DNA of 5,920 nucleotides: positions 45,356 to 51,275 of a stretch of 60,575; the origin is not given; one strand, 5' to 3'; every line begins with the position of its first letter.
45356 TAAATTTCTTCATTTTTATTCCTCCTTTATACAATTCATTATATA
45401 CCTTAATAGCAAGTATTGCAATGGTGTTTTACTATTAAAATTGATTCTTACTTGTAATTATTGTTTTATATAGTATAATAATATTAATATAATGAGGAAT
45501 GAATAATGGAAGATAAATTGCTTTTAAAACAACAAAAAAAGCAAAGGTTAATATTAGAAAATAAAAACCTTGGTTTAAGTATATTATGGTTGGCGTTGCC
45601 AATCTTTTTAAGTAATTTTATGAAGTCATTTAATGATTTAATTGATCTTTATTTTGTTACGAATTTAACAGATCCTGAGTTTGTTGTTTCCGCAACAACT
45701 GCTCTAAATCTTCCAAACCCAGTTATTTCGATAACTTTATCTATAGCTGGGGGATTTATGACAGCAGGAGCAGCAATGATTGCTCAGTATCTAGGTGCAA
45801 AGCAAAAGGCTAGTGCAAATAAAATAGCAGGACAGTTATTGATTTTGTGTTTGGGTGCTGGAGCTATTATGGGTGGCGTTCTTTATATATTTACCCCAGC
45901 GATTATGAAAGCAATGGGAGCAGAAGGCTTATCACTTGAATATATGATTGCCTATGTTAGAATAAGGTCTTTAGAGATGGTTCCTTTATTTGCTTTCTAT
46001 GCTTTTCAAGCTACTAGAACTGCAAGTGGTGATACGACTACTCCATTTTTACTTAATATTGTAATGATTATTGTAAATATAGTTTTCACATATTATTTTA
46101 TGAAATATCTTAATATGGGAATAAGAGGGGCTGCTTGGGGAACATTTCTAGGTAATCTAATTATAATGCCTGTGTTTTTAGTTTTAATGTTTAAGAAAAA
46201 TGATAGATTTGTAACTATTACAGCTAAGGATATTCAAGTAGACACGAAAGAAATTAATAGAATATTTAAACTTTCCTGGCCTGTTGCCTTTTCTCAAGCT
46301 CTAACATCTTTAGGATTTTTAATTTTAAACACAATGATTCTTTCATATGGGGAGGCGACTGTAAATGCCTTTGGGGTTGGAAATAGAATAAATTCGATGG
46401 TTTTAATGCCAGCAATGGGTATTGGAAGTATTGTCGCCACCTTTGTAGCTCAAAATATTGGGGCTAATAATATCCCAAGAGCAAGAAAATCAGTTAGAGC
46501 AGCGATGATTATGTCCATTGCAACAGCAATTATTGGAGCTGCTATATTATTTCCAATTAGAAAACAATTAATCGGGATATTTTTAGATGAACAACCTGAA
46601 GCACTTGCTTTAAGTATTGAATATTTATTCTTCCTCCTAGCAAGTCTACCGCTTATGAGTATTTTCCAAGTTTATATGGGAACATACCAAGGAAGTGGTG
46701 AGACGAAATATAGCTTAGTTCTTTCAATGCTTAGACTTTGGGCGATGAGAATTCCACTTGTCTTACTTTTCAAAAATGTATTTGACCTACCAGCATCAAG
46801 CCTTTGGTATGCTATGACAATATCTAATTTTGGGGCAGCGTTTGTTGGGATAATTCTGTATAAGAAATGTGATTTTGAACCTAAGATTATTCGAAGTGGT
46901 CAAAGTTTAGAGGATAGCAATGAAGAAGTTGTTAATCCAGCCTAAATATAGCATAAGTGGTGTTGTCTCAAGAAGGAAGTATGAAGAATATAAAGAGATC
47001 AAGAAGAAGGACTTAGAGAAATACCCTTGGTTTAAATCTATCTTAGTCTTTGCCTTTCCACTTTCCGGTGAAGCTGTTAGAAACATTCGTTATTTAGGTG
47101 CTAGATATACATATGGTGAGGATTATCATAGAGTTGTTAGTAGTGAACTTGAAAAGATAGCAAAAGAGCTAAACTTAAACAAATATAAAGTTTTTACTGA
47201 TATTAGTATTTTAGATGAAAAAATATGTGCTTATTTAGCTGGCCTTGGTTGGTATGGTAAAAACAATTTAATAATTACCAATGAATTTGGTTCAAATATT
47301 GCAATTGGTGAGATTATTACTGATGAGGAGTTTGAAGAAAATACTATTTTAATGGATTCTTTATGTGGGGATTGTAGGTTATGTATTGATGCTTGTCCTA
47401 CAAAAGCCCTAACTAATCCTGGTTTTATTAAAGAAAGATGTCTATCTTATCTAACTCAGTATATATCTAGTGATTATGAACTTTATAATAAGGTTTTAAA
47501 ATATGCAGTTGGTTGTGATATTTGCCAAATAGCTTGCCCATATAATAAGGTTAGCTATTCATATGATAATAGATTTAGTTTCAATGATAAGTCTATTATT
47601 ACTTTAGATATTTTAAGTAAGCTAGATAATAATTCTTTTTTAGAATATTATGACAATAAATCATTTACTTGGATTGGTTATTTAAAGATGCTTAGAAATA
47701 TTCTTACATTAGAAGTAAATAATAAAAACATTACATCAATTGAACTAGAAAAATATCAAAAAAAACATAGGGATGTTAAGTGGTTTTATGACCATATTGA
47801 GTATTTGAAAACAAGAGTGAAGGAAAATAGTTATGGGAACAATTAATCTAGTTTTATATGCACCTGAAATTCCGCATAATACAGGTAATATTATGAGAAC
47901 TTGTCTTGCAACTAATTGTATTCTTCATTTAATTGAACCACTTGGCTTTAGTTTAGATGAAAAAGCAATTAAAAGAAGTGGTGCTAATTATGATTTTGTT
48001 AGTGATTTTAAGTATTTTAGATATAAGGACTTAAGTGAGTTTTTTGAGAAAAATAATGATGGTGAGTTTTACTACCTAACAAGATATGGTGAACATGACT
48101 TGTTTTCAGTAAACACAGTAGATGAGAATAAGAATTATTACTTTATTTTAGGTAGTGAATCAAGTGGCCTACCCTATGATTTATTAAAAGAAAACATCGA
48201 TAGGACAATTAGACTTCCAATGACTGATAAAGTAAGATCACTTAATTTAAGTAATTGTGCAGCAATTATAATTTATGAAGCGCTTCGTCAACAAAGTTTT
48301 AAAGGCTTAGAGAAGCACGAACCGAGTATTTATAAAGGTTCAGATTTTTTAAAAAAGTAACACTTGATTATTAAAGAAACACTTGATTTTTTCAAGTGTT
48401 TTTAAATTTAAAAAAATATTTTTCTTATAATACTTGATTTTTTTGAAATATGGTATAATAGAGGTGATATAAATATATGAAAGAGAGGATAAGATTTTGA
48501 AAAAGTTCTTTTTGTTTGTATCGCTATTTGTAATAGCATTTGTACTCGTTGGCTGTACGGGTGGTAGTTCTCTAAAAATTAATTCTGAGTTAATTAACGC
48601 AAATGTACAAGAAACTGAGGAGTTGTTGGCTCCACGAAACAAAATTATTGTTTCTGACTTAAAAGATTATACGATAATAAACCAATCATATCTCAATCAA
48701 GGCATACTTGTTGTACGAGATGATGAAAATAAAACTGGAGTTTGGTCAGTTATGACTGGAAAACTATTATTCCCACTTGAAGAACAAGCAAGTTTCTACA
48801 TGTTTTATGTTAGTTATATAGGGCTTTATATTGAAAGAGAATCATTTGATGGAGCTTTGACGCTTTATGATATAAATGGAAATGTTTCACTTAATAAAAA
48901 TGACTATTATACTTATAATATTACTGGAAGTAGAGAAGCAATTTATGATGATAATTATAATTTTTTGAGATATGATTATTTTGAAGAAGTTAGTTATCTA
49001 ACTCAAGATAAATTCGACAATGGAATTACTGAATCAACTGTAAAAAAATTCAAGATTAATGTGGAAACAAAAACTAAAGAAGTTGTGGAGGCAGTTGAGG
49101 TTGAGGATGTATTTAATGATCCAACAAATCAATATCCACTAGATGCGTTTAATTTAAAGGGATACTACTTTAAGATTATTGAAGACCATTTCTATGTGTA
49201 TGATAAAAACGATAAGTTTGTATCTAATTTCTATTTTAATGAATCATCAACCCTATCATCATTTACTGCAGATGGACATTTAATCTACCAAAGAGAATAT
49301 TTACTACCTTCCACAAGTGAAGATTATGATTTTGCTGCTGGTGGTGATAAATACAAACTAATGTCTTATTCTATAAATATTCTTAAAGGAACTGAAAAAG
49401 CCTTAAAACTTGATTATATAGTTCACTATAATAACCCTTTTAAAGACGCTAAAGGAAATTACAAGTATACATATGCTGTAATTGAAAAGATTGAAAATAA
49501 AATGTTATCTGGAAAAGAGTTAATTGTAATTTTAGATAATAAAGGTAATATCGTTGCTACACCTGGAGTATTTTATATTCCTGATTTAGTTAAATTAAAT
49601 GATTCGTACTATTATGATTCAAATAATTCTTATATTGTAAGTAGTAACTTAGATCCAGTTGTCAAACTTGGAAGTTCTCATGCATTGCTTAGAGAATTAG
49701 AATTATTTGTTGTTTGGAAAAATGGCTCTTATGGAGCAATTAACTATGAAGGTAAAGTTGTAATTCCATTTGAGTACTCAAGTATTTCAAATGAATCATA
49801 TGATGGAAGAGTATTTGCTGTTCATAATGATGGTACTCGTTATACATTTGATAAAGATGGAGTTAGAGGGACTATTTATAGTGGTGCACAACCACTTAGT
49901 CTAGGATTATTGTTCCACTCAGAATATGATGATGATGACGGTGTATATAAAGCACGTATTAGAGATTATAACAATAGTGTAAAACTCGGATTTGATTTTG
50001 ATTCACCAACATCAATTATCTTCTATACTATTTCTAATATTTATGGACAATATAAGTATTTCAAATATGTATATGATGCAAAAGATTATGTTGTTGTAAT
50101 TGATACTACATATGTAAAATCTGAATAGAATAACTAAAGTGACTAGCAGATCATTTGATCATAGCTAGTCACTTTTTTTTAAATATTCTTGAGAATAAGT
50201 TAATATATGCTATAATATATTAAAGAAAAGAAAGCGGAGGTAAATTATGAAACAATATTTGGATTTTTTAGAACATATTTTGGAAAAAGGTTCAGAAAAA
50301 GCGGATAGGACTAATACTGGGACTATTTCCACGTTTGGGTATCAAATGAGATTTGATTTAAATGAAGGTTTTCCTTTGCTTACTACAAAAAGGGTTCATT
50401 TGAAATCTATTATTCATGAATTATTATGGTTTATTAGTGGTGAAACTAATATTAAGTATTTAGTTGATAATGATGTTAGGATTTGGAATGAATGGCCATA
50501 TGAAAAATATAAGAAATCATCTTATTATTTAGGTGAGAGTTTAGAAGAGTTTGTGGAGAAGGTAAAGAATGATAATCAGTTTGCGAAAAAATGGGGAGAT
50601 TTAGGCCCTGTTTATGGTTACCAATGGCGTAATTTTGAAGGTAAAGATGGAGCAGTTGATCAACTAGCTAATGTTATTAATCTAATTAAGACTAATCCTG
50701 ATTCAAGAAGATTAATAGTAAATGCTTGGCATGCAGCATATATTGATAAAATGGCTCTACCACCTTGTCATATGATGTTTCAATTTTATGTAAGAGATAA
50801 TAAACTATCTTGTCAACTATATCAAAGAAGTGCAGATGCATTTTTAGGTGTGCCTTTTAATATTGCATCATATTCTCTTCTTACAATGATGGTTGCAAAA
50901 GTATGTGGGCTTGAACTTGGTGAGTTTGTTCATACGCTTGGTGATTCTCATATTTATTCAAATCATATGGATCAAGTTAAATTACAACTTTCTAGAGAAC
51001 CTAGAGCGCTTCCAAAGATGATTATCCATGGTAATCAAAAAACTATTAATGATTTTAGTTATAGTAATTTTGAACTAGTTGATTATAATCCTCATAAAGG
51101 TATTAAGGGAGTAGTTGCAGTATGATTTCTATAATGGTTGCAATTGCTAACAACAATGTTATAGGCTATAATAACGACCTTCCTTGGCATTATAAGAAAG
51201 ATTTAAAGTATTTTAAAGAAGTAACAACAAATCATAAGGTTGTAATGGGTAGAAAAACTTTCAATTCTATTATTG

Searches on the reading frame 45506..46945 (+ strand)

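Call 8: search_protein_families(library=ncbifam, proteins=[window:45506-46945:+], max_evalue=0.00001)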
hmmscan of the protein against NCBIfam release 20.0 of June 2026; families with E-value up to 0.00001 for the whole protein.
window:45506-46945:+ (479 aa): 9 families
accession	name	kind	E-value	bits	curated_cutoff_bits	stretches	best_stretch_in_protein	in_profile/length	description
TIGR00797.1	matE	subfamily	3.8e-62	210.4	147.4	1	32-434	1-396/396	MATE family efflux transporter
NF041801.1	MATE_SolL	equivalog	3.6e-48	164.5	780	1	24-459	20-453/458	solanimycin export family MATE transporter SolL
NF000131.1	MATE_multi_MepA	equivalog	1e-22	81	850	1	17-451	9-434/451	multidrug efflux MATE transporter MepA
NF007130.1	PRK09575.1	equivalog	1.1e-22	81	445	1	63-447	41-422/435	MATE family efflux transporter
NF001214.0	PRK00187.1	equivalog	2.1e-16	60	449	1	79-446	60-435/464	NorM family multidrug efflux MATE transporter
NF000217.1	MATE_multi_FepA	equivalog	1.8e-14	53.7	900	1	29-454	20-436/443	multidrug efflux MATE transporter FepA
NF052396.1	MATE_WgkD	equivalog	1e-13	51.1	510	1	30-439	9-410/428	tryglysin-associated MATE efflux transporter WgkD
NF000263.1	MATE_multi_NorM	equivalog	1.4e-07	31.3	950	1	79-448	68-441/459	multidrug efflux MATE transporter NorM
NF007690.0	PRK10367.1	equivalog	1.8e-07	30.4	409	1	27-439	11-415/441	MATE family efflux transporter DinF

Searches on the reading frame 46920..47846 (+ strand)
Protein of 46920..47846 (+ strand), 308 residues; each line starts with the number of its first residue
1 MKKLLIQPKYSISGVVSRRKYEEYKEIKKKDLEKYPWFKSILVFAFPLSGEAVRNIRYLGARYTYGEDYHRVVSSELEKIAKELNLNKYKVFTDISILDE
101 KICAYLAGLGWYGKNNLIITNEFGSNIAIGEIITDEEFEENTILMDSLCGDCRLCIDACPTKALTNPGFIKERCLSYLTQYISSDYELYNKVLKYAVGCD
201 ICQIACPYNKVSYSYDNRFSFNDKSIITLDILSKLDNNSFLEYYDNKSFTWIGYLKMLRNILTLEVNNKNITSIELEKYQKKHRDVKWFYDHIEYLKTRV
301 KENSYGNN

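Call 8: search_protein_families(library=ncbifam, proteins=[window:46920-47846:+], max_evalue=0.00001)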
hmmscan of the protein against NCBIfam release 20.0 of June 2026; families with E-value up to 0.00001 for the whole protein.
window:46920-47846:+ (308 aa): 2 families
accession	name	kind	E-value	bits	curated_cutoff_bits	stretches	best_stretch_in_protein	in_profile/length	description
TIGR00276.1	TIGR00276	equivalog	4.4e-51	173.9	200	1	61-283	90-320/337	tRNA epoxyqueuosine(34) reductase QueG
TIGR02486.1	RDH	subfamily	6.4e-09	36.1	160.35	1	102-212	155-282/314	reductive dehalogenase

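Call 52: search_protein_families(library=pfam, proteins=[window:46920-47846:+], max_evalue=0.001)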
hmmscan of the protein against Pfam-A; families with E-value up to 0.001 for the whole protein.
window:46920-47846:+ (308 aa): 8 families
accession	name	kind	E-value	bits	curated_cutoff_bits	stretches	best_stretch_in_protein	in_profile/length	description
PF13484.11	Fer4_16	-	2.1e-13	51.3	30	1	149-209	2-66/66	4Fe-4S double cluster binding domain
PF08331.15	QueG_DUF1730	-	2.9e-07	30.7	25.1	1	36-94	9-76/77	Epoxyqueuosine reductase QueG, DUF1730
PF00037.32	Fer4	-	5.2e-06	26.5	21.1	1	147-165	6-24/24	4Fe-4S binding domain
PF13187.11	Fer4_9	-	2.5e-05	24.6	27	0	141-163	34-51/52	4Fe-4S dicluster domain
PF14697.11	Fer4_21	-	5.4e-05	23.7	35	0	144-163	36-56/59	4Fe-4S dicluster domain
PF12838.12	Fer4_7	-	0.00011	23.1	27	0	149-209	2-51/52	4Fe-4S dicluster domain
PF12837.12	Fer4_6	-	0.00049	20.4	25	0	147-164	7-24/24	4Fe-4S binding domain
PF12800.12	Fer4_4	-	0.0009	19.9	24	0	148-161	3-16/17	4Fe-4S binding domain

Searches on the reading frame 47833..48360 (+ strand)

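Call 8: search_protein_families(library=ncbifam, proteins=[window:47833-48360:+], max_evalue=0.00001)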
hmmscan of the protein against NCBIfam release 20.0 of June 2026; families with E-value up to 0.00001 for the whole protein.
window:47833-48360:+ (175 aa): 7 families
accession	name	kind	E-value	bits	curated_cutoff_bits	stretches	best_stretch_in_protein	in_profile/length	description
TIGR00185.1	tRNA_yibK_trmL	equivalog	7e-51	172.1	190.6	1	4-159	2-153/154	tRNA (uridine(34)/cytosine(34)/5-carboxymethylaminomethyluridine(34)-2'-O)-methyltransferase TrmL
NF007683.0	PRK10358.1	equivalog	5.1e-33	114.2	282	1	4-158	2-152/157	tRNA (uridine(34)/cytosine(34)/5-carboxymethylaminomethyluridine(34)-2'-O)-methyltransferase TrmL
TIGR00186.1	rRNA_methyl_3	equivalog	2.7e-17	63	160.15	1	12-153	102-239/240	23S rRNA (guanosine(2251)-2'-O)-methyltransferase RlmB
NF008295.0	PRK11081.1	equivalog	1.9e-09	37.4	227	1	90-163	102-174/230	tRNA (guanosine(18)-2'-O)-methyltransferase TrmH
NF008386.0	PRK11181.1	equivalog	1.2e-07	31.3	366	1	10-155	102-243/244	23S rRNA (guanosine(2251)-2'-O)-methyltransferase RlmB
TIGR00050.1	rRNA_methyl_1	subfamily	1.2e-06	28.6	167.15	0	4-157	5-160/233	TrmJ/YjtD family RNA methyltransferase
NF008117.0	PRK10864.1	equivalog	7.7e-06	25.3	267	0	13-155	206-343/344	tRNA/rRNA methyltransferase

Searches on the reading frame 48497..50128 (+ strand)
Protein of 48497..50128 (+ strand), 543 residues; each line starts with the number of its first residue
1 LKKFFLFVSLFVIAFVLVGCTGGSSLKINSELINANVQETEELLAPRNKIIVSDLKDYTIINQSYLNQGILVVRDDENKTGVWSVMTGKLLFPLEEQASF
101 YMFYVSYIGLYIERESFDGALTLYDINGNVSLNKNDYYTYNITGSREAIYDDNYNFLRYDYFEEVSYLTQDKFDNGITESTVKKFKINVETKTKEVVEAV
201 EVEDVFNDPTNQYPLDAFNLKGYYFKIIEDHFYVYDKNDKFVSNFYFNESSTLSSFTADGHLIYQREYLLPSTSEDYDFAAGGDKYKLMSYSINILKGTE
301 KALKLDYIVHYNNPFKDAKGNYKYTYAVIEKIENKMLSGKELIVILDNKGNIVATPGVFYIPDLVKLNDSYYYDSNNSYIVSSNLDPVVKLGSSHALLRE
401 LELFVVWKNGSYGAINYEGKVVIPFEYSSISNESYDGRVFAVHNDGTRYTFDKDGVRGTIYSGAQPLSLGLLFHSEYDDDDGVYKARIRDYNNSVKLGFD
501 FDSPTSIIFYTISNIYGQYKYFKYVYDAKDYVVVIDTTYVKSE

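Call 18: search_protein_families(library=ncbifam, proteins=[window:48497-50128:+], max_evalue=1e-8)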
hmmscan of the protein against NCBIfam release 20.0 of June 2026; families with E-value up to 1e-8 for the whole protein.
window:48497-50128:+ (543 aa): 0 families

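Call 52: search_protein_families(library=pfam, proteins=[window:48497-50128:+], max_evalue=0.001)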
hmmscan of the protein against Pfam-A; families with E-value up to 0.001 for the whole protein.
window:48497-50128:+ (543 aa): 1 family
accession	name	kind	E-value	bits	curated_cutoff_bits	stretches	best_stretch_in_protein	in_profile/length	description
PF14903.11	WG_beta_rep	-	0.00022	21.6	25.6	1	412-441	1-29/35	WG containing repeat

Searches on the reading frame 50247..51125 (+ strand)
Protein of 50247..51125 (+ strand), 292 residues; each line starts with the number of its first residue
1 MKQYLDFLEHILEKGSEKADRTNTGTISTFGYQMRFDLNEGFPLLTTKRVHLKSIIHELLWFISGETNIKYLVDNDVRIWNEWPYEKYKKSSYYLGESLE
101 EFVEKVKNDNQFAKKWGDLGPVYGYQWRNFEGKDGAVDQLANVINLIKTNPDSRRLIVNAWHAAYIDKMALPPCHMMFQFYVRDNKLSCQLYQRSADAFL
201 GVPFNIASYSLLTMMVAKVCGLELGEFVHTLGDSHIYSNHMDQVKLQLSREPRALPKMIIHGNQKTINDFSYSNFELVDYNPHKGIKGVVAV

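Call 18: search_protein_families(library=ncbifam, proteins=[window:50247-51125:+], max_evalue=1e-8)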
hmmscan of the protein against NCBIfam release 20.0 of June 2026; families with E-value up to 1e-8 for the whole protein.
window:50247-51125:+ (292 aa): 8 families
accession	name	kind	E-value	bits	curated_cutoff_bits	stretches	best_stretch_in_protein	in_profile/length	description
TIGR03284.1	thym_sym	equivalog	1.9e-143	477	108.35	1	2-292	1-296/296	thymidylate synthase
NF002496.0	PRK01827.1-2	equivalog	1.3e-139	464.7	325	2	97-292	122-318/318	thymidylate synthase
NF002497.0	PRK01827.1-3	equivalog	9.9e-130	431.5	327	1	1-292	1-264/264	thymidylate synthase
NF002499.0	PRK01827.1-5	equivalog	2.7e-121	403.8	405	2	105-292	76-264/264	thymidylate synthase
NF002495.0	PRK01827.1-1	equivalog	4e-53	180.7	327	1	3-289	7-276/279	thymidylate synthase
NF010393.0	PRK13821.1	equivalog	2.3e-52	178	576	2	136-262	154-282/323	thymidylate synthase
NF002498.0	PRK01827.1-4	equivalog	1.1e-36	126.6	427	1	1-288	1-279/283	thymidylate synthase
TIGR03283.1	thy_syn_methano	equivalog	4e-16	59.1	174.55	1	89-243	53-200/201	thymidylate synthase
